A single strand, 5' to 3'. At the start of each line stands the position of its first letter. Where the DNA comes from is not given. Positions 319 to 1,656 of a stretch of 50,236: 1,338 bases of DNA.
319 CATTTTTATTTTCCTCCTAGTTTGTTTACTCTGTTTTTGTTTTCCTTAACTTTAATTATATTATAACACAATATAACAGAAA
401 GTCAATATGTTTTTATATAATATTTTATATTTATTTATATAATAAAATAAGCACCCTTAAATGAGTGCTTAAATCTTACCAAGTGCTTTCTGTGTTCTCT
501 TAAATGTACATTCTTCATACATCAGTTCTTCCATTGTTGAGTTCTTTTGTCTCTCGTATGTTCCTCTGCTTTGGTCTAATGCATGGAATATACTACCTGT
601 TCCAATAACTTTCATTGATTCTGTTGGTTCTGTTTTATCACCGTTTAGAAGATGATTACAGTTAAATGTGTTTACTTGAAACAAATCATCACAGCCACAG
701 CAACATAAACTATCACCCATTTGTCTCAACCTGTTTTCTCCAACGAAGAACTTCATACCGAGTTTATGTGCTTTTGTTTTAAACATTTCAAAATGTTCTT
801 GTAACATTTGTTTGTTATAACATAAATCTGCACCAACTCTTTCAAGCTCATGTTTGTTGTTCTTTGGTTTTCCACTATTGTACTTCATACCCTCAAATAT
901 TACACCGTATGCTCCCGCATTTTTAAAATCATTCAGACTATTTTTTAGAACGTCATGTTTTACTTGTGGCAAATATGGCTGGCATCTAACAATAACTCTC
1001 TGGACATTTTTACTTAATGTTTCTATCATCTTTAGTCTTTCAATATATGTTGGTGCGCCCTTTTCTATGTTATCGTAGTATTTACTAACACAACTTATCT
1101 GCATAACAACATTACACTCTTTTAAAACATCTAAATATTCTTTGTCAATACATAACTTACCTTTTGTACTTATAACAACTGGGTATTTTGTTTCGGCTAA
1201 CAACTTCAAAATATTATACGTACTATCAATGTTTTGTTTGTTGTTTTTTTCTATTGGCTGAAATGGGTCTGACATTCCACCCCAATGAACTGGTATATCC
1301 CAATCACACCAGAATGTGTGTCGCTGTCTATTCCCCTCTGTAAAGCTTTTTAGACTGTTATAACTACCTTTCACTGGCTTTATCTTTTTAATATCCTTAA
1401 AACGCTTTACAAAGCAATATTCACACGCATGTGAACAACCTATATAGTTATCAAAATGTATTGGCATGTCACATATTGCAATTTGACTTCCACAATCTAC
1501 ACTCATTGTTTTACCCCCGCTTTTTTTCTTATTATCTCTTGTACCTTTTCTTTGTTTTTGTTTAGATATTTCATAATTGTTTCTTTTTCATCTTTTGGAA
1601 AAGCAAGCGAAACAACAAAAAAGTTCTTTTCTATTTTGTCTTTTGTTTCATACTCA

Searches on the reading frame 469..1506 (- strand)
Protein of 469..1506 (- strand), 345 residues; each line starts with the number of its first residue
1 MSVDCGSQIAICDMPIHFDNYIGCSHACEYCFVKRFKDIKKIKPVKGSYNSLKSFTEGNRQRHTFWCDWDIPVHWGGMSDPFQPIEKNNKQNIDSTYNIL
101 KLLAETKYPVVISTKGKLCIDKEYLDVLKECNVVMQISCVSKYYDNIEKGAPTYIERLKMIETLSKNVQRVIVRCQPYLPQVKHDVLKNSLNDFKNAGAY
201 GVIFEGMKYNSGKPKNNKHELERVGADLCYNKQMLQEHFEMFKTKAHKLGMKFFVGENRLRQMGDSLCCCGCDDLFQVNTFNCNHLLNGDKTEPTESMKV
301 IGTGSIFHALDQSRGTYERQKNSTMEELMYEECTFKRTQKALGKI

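Call 43: search_protein_families(library=phrogs, proteins=[window:469-1506:-], max_evalue=0.00001)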
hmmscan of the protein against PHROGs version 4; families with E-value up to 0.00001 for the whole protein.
window:469-1506:- (345 aa): 1 family
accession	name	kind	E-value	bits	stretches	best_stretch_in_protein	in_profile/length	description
phrog_13321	-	unknown function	3.9e-13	50.2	1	20-203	48-231/307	-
